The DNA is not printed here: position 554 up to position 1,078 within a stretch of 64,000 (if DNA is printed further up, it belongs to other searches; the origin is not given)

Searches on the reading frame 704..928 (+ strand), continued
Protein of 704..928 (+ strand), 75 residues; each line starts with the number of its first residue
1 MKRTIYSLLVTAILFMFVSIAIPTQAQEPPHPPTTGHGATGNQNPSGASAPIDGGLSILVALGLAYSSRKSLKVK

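Call 85: search_solved_structures(query=A7, max_evalue=1e-10, show_alignments=2)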
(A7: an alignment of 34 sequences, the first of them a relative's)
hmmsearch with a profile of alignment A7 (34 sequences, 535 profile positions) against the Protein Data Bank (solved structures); distinct sequences matched with E-value up to 1e-10: 3.
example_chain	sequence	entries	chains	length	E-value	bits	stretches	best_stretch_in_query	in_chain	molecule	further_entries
8gl6_D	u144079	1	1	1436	2.4e-53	185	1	36-525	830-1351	RemA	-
8gl8_D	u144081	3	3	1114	4.4e-42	147.9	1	18-526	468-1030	RemZ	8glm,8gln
6to1_A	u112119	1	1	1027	1.6e-21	80.1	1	96-371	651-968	Minor fimbrium subunit Mfa5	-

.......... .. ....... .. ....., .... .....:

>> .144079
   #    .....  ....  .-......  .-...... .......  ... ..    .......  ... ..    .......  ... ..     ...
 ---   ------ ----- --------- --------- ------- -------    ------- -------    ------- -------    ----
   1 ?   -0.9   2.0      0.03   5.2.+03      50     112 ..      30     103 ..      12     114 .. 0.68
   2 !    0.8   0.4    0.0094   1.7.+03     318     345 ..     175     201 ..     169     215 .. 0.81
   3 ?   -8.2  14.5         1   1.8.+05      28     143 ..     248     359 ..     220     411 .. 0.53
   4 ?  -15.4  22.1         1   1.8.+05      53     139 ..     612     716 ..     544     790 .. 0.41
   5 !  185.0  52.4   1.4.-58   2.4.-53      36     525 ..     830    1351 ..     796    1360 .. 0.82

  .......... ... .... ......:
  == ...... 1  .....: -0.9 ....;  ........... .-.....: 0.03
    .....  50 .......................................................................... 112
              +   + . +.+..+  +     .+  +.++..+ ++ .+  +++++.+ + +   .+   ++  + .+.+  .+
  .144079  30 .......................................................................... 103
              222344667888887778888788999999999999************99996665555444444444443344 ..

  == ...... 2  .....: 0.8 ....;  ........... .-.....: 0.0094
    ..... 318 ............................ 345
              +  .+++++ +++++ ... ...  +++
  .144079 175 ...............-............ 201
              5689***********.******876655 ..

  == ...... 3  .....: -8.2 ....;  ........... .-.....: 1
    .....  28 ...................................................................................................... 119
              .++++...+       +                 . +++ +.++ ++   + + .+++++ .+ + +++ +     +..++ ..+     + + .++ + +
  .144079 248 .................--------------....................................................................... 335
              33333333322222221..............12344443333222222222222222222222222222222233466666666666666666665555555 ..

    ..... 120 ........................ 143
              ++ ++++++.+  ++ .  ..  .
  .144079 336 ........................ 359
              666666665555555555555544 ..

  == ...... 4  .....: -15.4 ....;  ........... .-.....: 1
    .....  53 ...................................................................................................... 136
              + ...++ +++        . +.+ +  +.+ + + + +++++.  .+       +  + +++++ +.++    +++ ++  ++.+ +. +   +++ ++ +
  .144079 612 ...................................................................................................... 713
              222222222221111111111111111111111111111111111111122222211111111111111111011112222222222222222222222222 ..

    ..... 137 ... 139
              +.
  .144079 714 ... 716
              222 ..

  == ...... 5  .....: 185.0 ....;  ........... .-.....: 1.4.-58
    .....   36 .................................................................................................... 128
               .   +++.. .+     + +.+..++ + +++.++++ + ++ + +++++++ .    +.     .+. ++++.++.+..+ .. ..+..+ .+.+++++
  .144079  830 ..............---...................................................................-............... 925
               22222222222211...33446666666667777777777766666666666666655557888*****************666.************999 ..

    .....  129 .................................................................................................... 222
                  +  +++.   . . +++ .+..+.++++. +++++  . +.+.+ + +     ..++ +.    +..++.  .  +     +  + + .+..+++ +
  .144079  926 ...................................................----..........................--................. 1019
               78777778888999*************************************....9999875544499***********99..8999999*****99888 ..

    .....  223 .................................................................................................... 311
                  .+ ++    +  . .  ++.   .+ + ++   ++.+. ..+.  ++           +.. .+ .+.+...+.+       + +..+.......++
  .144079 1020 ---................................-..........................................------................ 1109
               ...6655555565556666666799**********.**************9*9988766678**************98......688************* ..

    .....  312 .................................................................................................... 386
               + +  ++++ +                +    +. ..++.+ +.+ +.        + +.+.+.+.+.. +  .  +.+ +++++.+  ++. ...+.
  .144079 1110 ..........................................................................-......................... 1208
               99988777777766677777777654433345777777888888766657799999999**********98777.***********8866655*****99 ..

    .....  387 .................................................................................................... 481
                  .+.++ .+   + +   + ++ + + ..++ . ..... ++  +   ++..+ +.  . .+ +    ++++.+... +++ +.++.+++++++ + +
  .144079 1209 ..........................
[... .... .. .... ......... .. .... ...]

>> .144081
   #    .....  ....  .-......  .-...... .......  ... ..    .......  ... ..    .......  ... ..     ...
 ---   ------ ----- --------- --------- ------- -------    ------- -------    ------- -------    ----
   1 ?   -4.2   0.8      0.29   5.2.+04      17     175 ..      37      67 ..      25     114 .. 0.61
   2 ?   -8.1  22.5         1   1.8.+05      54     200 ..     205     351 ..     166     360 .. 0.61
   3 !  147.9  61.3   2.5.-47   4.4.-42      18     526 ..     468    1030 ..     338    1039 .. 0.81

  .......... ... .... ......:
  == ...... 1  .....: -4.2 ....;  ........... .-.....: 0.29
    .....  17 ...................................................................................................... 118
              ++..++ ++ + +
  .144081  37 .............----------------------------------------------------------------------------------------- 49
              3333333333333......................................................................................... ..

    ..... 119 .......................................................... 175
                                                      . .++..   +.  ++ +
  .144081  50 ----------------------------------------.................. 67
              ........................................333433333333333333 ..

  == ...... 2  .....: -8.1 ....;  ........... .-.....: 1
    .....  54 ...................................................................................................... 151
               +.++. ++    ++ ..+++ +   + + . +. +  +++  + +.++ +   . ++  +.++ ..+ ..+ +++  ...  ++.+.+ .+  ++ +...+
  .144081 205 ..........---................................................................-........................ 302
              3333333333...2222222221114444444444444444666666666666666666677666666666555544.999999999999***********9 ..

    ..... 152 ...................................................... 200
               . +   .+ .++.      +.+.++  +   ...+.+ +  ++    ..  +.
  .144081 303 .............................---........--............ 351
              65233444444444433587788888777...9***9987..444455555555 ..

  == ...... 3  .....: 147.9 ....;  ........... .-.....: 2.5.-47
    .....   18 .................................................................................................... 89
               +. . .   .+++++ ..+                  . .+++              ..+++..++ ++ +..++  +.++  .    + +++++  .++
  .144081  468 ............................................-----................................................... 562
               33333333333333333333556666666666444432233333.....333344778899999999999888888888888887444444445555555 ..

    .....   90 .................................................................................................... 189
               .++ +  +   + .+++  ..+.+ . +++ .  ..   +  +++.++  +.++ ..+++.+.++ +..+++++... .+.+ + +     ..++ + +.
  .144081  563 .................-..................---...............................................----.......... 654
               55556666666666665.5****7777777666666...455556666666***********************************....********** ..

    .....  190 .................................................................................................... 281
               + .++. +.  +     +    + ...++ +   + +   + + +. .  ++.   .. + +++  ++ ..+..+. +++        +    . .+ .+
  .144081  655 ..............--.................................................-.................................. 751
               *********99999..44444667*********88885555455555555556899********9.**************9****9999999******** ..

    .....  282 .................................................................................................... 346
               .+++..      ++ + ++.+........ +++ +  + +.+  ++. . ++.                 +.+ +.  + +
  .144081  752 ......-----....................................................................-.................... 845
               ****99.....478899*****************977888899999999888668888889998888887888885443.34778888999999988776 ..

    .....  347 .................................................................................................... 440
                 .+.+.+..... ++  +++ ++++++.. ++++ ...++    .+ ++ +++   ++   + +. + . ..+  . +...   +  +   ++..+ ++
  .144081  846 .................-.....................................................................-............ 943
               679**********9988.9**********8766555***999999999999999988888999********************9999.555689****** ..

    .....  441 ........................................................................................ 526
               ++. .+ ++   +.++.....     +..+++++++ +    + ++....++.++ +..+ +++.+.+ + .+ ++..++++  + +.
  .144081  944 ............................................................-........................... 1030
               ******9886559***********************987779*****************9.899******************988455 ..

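Call 92: find_related_loci(query=A8, collection=metagenome_contigs, flank=4000)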
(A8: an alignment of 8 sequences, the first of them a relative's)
Query A8 (548 aa) in metagenome_contigs; peptide patterns used: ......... (x = any residue, [..] = any of these).
600 stretches matched a pattern (row limit reached: there are more); 570 encode a relative of the query (tblastn E <= 1e-3); the best 80 are kept; 80 distinct loci.
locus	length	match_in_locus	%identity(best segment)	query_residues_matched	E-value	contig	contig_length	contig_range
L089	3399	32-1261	52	134-543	1e-131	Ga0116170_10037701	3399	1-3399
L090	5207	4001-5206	51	54-471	2e-125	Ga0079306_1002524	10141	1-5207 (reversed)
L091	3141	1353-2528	39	122-545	3e-81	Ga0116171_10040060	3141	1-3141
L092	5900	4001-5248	38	117-536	5e-69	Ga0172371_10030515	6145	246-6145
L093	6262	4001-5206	39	115-535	2e-65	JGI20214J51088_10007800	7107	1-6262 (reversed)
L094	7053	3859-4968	38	131-536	6e-61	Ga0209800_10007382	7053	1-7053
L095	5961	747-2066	31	79-544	1e-59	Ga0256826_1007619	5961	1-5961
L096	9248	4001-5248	43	109-533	3e-86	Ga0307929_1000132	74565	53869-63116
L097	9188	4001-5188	39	116-536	2e-58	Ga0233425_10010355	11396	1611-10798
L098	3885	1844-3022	36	142-542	6e-58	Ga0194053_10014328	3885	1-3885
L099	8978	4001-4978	39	138-489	1e-56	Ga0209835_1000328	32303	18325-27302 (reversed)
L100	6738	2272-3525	36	116-538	1e-56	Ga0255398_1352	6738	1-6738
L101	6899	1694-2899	36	138-542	4e-56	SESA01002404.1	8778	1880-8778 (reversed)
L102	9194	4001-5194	35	133-536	2e-56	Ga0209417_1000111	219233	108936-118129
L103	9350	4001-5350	35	96-548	2e-55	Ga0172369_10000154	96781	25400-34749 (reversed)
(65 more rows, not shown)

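Call 104: predict_structure(alignment_id=A1)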
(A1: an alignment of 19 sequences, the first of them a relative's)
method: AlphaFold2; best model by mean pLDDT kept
length: 75 residues; sequences in the alignment: 19
mean_pLDDT: 75.8   pTM: 0.33
mean pLDDT of the five models: 75.8, 74.9, 73.0, 72.6, 71.5
residues with pLDDT >= 90: 24; 70-90: 22; 50-70: 20; < 50: 9
segments of 3 or more residues with pLDDT < 50: 36-39, 41-44
pLDDT, mean of each block of 10 residues (from residue 1): 90 94 74 55 51 75 92 76
secondary structure, 60 per line:
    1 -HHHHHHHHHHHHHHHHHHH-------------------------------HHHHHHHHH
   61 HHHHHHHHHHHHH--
elements in order: H2-20 H52-73
